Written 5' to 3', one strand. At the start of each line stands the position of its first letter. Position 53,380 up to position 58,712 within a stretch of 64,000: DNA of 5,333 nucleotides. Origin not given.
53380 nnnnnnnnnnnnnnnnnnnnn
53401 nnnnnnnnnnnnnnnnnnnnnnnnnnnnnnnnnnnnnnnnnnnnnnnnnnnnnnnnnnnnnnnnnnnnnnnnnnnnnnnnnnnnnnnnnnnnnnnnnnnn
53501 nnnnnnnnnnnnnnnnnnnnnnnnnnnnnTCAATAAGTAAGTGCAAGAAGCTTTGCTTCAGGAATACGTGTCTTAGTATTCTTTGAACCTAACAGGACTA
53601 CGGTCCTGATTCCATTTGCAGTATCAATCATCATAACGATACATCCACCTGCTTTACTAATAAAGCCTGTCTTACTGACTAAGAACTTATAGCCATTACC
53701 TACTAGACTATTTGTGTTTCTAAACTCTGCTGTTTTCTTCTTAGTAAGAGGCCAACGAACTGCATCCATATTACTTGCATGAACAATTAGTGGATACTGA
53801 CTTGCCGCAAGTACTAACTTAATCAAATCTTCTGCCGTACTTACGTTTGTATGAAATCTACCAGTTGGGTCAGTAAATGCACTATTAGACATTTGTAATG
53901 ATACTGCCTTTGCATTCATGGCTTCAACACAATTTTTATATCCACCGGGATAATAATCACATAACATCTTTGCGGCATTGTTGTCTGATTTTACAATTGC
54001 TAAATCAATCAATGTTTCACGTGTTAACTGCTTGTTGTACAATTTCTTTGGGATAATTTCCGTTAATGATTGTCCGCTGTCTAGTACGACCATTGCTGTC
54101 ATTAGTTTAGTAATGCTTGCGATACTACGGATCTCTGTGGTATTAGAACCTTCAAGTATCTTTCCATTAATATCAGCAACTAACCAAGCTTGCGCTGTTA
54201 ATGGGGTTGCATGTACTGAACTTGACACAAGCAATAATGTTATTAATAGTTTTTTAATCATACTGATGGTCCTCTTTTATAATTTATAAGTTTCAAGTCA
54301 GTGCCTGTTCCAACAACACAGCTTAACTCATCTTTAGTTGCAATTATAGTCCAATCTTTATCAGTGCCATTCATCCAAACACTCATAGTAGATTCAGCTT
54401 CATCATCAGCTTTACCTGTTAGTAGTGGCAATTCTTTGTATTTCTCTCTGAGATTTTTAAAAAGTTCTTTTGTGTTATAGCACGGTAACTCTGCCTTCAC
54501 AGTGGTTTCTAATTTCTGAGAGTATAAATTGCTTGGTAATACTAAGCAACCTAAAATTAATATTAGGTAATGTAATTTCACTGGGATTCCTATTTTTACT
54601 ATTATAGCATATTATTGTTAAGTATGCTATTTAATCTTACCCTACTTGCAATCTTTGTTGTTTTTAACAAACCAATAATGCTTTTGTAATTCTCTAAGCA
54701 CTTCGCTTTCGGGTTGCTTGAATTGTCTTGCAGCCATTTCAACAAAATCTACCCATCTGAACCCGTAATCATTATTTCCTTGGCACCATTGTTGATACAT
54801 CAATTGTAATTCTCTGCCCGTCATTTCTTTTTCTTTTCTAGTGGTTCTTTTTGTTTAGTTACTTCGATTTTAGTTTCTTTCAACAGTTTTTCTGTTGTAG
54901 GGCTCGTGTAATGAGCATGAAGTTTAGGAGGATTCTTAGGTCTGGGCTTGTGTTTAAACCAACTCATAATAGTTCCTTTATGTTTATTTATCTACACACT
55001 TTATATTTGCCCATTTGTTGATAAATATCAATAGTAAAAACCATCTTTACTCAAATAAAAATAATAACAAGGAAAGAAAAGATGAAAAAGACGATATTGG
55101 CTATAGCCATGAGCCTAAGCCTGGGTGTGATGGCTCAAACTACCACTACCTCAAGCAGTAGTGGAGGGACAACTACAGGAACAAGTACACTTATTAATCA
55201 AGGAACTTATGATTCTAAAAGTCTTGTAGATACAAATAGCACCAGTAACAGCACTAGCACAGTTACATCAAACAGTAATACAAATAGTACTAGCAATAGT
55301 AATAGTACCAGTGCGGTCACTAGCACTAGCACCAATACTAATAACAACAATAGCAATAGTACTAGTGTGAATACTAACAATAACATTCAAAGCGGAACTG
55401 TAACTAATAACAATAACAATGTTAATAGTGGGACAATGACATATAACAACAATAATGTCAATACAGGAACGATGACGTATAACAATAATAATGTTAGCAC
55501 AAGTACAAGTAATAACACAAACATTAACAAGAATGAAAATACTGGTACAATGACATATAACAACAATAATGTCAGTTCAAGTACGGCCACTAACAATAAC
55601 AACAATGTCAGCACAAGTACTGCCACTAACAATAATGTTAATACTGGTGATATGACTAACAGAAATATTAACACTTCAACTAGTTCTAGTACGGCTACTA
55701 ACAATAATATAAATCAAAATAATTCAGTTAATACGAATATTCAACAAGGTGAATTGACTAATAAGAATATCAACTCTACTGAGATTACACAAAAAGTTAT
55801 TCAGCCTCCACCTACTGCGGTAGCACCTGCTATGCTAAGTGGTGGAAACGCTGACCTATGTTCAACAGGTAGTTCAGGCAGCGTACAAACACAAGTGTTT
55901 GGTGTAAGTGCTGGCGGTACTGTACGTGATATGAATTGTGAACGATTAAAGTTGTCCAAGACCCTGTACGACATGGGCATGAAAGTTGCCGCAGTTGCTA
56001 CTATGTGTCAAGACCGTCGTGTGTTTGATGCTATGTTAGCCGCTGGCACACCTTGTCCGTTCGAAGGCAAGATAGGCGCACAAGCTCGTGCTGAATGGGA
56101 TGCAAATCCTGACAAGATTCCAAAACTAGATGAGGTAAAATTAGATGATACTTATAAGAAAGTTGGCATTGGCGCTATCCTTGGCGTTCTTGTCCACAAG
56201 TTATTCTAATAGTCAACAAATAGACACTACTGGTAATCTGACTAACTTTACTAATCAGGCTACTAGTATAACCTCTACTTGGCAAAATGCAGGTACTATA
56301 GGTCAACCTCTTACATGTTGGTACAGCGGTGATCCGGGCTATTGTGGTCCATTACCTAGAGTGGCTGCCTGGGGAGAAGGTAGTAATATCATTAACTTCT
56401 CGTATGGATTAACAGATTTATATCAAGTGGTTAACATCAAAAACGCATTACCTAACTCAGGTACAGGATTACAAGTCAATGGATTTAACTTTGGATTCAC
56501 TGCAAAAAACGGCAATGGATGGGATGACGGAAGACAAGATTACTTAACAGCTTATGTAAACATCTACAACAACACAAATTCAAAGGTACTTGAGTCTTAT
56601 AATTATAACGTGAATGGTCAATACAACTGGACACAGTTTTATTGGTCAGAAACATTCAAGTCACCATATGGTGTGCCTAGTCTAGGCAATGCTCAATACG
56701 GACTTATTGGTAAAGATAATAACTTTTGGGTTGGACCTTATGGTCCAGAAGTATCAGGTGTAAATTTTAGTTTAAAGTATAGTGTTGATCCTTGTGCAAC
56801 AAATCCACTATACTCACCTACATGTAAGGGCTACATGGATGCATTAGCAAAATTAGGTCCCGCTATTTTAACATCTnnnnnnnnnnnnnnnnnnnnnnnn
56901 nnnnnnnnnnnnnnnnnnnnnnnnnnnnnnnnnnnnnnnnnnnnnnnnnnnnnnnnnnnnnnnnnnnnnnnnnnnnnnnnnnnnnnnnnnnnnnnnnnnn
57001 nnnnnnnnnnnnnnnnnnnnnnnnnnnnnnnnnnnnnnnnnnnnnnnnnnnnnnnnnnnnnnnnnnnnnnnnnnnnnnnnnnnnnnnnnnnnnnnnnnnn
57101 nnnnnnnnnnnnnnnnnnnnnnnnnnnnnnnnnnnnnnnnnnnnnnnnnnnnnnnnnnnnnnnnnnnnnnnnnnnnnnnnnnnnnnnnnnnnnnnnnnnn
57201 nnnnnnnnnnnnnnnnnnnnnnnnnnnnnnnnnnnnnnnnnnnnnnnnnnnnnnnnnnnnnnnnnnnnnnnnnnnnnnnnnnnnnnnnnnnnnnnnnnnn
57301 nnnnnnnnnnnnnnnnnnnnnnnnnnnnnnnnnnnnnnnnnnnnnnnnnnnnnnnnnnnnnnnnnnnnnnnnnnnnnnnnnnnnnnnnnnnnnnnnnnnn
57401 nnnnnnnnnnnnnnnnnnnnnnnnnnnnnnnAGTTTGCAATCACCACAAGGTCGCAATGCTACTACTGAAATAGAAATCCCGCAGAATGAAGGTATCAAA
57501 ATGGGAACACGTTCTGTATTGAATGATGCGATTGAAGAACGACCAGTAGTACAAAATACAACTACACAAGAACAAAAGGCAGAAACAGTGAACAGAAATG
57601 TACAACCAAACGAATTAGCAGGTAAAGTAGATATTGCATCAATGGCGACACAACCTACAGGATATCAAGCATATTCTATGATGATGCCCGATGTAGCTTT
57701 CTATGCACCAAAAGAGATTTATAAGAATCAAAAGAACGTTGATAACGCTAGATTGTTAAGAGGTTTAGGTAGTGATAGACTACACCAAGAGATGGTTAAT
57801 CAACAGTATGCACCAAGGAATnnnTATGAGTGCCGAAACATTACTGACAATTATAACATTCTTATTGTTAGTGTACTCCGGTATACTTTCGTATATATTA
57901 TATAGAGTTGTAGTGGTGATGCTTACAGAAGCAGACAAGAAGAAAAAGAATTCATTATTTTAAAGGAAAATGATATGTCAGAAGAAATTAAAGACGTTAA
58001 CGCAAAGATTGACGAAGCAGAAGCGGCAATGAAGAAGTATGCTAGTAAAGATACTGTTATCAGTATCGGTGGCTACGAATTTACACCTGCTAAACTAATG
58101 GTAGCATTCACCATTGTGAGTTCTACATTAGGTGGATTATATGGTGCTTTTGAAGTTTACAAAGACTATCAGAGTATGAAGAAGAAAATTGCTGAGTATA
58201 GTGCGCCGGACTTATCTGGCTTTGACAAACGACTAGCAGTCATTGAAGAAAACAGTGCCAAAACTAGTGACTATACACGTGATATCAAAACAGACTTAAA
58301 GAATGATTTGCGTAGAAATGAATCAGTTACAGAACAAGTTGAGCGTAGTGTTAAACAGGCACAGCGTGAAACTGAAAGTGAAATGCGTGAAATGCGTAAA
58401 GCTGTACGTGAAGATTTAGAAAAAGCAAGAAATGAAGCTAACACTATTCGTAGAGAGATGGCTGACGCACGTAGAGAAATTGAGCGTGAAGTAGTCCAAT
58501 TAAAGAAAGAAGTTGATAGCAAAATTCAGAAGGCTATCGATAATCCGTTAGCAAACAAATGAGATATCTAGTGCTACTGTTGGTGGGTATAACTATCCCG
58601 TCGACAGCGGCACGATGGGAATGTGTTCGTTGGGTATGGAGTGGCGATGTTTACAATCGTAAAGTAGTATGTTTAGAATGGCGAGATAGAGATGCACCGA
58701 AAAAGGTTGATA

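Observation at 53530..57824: Minus-strand PBP-type DD-endopeptidase beside secreted low-complexity proteins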

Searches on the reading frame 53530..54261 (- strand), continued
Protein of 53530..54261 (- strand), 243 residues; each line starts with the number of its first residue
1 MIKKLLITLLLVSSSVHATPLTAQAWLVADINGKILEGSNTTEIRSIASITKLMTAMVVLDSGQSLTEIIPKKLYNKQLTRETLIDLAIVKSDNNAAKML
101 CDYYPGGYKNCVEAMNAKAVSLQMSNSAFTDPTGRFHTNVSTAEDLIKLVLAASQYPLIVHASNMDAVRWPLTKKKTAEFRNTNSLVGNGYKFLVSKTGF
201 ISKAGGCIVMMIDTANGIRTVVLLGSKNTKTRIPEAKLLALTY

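Call 99: search_dna_similar(query=L096:2971-3972:+, collection=phages, mode=protein, max_evalue=0.00001, max_rows=30)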
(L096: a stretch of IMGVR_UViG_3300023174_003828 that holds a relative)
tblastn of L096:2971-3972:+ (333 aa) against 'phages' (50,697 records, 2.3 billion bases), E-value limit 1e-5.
Records with a match: 7; places in all: 7; records where one place covers at least 80% of the query: 4.
Best place of each record, by identity: <60% 7.
By first word of the organism name: Methylophilales 4; Pelagibacter 2; Salmonella 1.
By host as written in the record: Methylophilales_sp._H5P1 4; Candidatus Pelagibacter ubique HTCC1062 2; Salmonella enterica subsp. enterica serovar Kentucky 1.
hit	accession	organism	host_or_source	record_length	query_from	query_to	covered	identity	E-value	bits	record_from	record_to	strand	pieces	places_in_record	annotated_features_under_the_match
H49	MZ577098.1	Methylophilales phage Melnitz-3 EXVC039M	Methylophilales_sp._H5P1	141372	1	268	80%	44.5%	5e-57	204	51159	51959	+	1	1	curli production assembly/transport component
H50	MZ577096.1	Methylophilales phage Melnitz-2 EXVC040M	Methylophilales_sp._H5P1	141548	1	268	80%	44.5%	5e-57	204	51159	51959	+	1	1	curli production assembly/transport component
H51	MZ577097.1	Methylophilales phage Melnitz EXVC044M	Methylophilales_sp._H5P1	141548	1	268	80%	44.5%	5e-57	204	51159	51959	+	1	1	curli production assembly/transport component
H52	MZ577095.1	Methylophilales phage Melnitz-1 EXVC043M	Methylophilales_sp._H5P1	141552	1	268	80%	44.5%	5e-57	204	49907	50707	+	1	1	curli production assembly/transport component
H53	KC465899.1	Pelagibacter phage HTVC008M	Candidatus Pelagibacter ubique HTCC1062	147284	4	266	79%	44.2%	1e-54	197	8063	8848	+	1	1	curli production assembly/transport component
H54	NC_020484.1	Pelagibacter phage HTVC008M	Candidatus Pelagibacter ubique HTCC1062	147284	4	266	79%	44.2%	1e-54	197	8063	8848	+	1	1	curli production assembly/transport component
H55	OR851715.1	Salmonella phage S.Kent 1-2-1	Salmonella enterica subsp. enterica ...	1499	14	275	79%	38.5%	1e-38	148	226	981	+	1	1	record has no annotation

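Call 113: find_related_loci(query=A8, collection=viral_contigs, flank=10000)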
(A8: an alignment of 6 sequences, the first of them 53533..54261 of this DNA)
Query A8 (243 aa) in viral_contigs; peptide patterns used: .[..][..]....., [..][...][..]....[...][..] (x = any residue, [..] = any of these).
599 stretches matched a pattern (row limit reached: there are more); 535 encode a relative of the query (tblastn E <= 1e-3); the best 80 are kept; 80 distinct loci.
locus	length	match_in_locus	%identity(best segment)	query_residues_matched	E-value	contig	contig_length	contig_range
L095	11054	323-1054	87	1-243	3e-143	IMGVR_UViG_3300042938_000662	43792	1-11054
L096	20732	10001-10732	87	1-243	2e-142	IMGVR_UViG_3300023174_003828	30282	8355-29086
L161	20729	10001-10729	84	1-243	6e-137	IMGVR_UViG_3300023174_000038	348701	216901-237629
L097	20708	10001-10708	86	1-235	3e-136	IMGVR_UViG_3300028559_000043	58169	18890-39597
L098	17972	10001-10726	85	1-240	4e-136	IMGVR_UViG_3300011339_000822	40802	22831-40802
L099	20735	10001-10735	82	1-243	3e-135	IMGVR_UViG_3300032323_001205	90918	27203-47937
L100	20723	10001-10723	84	1-240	6e-133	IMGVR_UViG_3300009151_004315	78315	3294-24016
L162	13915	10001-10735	82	1-243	7e-133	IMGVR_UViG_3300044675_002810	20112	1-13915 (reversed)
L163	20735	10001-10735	82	1-243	7e-133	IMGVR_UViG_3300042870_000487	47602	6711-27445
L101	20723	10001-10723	84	1-240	6e-133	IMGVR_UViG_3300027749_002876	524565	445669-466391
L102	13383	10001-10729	81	1-243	5e-133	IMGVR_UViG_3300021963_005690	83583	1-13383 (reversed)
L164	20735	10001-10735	82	1-243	7e-133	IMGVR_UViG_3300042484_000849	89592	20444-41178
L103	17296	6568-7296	80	1-243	3e-129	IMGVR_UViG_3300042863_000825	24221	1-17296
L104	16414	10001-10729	79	1-243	2e-128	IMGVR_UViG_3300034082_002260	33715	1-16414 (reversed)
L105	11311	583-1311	79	1-243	2e-128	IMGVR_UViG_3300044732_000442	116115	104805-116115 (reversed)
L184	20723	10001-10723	87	1-240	7e-140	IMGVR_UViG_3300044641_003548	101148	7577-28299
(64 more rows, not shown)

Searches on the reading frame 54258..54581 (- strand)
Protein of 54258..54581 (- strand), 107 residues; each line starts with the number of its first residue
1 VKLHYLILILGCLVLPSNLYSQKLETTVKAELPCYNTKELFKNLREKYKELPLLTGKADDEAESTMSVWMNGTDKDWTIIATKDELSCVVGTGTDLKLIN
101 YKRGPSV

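Call 3: search_protein_families(library=pfam, proteins=[window:54258-54581:-], max_evalue=0.01)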
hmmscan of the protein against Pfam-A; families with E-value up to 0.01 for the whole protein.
window:54258-54581:- (107 aa): 0 families

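Call 6: search_protein_families(library=phrogs, proteins=[window:54258-54581:-], max_evalue=0.01)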
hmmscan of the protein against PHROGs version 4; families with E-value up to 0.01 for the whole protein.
window:54258-54581:- (107 aa): 1 family
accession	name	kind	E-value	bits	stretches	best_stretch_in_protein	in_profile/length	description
phrog_25396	-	unknown function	0.00031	21.5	1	8-100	11-100/111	-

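Call 11: search_protein_families(library=ncbifam, proteins=[window:54258-54581:-], max_evalue=0.01)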
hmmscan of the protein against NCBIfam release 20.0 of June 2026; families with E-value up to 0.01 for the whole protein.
window:54258-54581:- (107 aa): 0 families

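Call 85: search_protein_families(library=padloc, proteins=[window:54258-54581:-], max_evalue=0.01)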
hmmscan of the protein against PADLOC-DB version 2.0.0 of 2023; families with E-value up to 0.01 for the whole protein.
window:54258-54581:- (107 aa): 0 families

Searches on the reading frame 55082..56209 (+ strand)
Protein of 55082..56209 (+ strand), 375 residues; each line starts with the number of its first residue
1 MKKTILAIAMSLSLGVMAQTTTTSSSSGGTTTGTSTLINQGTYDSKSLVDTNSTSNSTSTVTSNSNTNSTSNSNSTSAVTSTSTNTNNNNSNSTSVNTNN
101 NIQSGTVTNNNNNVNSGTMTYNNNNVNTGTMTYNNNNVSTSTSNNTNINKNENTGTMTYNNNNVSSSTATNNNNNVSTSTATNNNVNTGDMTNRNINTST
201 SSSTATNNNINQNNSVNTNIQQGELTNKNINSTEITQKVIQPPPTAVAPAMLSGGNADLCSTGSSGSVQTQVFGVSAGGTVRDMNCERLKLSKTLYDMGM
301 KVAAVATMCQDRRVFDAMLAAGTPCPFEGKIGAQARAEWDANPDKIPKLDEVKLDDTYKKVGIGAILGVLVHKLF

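Call 3: search_protein_families(library=pfam, proteins=[window:55082-56209:+], max_evalue=0.01)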
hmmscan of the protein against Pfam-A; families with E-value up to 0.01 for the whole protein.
window:55082-56209:+ (375 aa): 0 families

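Call 6: search_protein_families(library=phrogs, proteins=[window:55082-56209:+], max_evalue=0.01)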
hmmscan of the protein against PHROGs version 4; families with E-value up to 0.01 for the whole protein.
window:55082-56209:+ (375 aa): 1 family
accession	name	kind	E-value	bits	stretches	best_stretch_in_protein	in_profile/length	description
phrog_20531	-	unknown function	6.1e-11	43.3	1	149-331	105-279/314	-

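Call 11: search_protein_families(library=ncbifam, proteins=[window:55082-56209:+], max_evalue=0.01)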
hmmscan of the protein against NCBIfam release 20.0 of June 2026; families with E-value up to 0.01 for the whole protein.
window:55082-56209:+ (375 aa): 1 family
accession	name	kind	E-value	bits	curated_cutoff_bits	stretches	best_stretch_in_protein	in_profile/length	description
NF033849.1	ser_rich_anae_1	subfamily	0.0033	14.8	650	1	8-231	221-439/1163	serine-rich protein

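Call 85: search_protein_families(library=padloc, proteins=[window:55082-56209:+], max_evalue=0.01)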
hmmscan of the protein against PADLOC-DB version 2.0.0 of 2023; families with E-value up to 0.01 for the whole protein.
window:55082-56209:+ (375 aa): 0 families

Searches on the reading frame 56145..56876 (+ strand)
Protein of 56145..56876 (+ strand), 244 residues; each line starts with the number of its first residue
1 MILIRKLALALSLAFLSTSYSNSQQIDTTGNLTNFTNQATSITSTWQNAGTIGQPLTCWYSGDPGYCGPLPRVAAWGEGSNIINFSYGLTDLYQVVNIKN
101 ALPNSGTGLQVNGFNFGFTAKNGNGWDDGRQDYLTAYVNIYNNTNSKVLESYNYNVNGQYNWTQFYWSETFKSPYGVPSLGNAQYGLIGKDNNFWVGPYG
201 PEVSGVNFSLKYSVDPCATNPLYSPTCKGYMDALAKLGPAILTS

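Call 13: search_dna_similar(query=window:56145-56876:+, collection=phages, mode=protein, max_evalue=0.001, max_rows=25)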
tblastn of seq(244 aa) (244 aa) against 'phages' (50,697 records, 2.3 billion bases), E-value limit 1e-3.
No match.

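Call 49: find_homologous_proteins(query=window:56214-56858:+, max_evalue=0.001)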
Query seq(215 aa) (215 aa): 49 proteins with E <= 0.001 among 133 candidates.
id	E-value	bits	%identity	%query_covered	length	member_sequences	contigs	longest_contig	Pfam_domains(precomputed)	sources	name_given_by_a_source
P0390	2.4e-121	422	86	100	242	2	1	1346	-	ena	-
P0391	2.5e-116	405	82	98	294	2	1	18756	-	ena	-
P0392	1.4e-88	314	84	79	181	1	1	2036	-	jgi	jgi:hypothetical protein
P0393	3.9e-83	296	78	77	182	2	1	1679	-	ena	-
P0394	1.6e-81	291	62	95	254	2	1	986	-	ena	-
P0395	4.4e-74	267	63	87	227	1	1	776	-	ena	-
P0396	9.2e-74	266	59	100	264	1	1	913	-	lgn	-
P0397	1.2e-72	262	59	96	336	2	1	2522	-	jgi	jgi:hypothetical protein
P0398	5.4e-71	257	59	99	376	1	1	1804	-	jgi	jgi:hypothetical protein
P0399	8.3e-71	256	64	85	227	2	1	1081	-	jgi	jgi:hypothetical protein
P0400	1.6e-68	249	57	98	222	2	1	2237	-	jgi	jgi:hypothetical protein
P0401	2.5e-68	248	56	96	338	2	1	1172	-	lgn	-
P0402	2.2e-67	245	56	99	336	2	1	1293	-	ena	-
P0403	1.2e-66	243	57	89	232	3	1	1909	-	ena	-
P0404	3.2e-66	241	58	90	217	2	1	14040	-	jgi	-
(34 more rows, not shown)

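Call 67: predict_structure(alignment_id=A2)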
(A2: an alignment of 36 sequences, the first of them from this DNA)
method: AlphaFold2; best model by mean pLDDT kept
length: 215 residues; sequences in the alignment: 36
mean_pLDDT: 92.1   pTM: 0.87
mean pLDDT of the five models: 92.1, 91.3, 90.5, 89.1, 88.3
residues with pLDDT >= 90: 161; 70-90: 49; 50-70: 5; < 50: 0
segments of 3 or more residues with pLDDT < 50: none
pLDDT, mean of each block of 10 residues (from residue 1): 92 96 95 78 89 81 95 98 95 96 79 98 98 94 98 97 94 85 98 90 90 90
secondary structure, 60 per line:
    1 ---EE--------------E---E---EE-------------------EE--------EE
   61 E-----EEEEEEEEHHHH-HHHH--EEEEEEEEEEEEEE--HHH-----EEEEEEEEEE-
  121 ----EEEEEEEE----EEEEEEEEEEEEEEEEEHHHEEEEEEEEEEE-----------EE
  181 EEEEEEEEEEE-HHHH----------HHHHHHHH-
elements in order: E59-61 E67-74 H75-78 H80-83 E86-99 E110-119 E125-132 E137-153 E157-167 E179-191 H193-196 H207-214

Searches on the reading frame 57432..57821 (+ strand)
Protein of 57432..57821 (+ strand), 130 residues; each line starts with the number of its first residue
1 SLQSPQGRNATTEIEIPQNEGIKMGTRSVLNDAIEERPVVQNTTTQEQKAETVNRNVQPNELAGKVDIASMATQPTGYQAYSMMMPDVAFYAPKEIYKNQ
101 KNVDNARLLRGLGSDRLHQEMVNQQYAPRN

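Call 104: search_solved_structures(query=A7, max_evalue=1)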
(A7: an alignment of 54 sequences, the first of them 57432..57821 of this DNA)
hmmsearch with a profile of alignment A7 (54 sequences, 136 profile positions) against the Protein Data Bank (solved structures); distinct sequences matched with E-value up to 1: 5.
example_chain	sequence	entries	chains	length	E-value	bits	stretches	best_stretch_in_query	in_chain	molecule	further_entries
7r7a_E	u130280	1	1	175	0.34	14.6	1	38-90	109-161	60S ribosomal protein L6-A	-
8t2x_AE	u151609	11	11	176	0.53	14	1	37-90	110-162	60S ribosomal protein L6-A | Large ribosomal subunit protein eL6A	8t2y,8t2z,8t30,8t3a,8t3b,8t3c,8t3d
6stt_A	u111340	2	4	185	0.71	13.6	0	76-111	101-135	Fiber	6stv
4u3m_L6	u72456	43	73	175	0.77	13.4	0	37-90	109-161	60S ribosomal protein L6-A | Large ribosomal subunit protein eL6A | eL6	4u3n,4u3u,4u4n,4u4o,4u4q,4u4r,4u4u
3j6x_L6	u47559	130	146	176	0.78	13.4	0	37-90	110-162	60S ribosomal protein L6 | eL6 | 60S ribosomal protein L6-A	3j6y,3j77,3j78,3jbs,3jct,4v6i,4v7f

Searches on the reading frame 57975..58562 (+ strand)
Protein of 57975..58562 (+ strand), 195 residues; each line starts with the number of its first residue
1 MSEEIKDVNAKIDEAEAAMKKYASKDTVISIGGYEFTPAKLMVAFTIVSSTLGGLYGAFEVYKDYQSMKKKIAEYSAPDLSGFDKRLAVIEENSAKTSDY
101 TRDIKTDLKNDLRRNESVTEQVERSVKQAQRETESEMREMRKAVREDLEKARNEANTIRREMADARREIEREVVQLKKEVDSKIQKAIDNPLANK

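Call 3: search_protein_families(library=pfam, proteins=[window:57975-58562:+], max_evalue=0.01)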
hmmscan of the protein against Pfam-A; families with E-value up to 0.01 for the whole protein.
window:57975-58562:+ (195 aa): 0 families

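Call 6: search_protein_families(library=phrogs, proteins=[window:57975-58562:+], max_evalue=0.01)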
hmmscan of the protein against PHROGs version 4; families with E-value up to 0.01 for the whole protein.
window:57975-58562:+ (195 aa): 3 families
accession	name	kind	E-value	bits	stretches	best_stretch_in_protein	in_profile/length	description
phrog_30120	-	unknown function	0.0011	18.1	1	73-186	523-632/858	-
phrog_58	-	tail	0.0045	16.3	1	63-181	165-284/1544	tail length tape measure protein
phrog_5911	-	tail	0.0072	13.7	1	77-181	635-739/3089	tail protein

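Call 11: search_protein_families(library=ncbifam, proteins=[window:57975-58562:+], max_evalue=0.01)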
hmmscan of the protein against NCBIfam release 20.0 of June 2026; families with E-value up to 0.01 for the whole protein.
window:57975-58562:+ (195 aa): 1 family
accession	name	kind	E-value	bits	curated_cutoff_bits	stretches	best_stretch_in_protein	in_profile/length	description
TIGR01069.2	mutS2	equivalog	1.8e-05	23.3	400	1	18-185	451-618/790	endonuclease MutS2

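Call 66: search_dna_similar(query=window:57975-58562:+, collection=phages, mode=protein, max_evalue=0.001, max_rows=40)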
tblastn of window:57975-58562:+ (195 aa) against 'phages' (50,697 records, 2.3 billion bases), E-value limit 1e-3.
Records with a match: 1; places in all: 1; records where one place covers at least 80% of the query: 1.
Best place of each record, by identity: <60% 1.
By first word of the organism name: Pelagibacter 1.
By host as written in the record: Candidatus Pelagibacter sp. HTCC7211 1.
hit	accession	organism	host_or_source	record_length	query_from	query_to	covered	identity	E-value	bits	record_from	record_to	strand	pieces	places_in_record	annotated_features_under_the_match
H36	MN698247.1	Pelagibacter phage HTVC115P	Candidatus Pelagibacter sp. HTCC7211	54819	29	194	85%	39.8%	4e-31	124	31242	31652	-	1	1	hypothetical protein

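Call 85: search_protein_families(library=padloc, proteins=[window:57975-58562:+], max_evalue=0.01)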
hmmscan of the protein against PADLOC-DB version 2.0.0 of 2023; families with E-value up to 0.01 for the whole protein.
window:57975-58562:+ (195 aa): 6 families
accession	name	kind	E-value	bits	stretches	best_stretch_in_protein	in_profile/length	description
PDLC00637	ZorA2|ZorA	-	0.00018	18.4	1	88-190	287-386/420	MotA/ExbB/TolQ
PDLC02723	PbeC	-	0.00038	17.1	1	66-186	197-315/618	PbeC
PDLC00648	ZorA3|ZorA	-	0.0011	15.7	1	91-186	322-417/692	MotA/ExbB/TolQ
PDLC00640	ZorA2|ZorA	-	0.0019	15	1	90-189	405-504/590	MotA/ExbB/TolQ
PDLC00636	ZorA2|ZorA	-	0.0036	14.2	1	40-188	279-425/461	MotA/ExbB/TolQ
PDLC00638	ZorA2|ZorA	-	0.0036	14.1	1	67-189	359-482/545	MotA/ExbB/TolQ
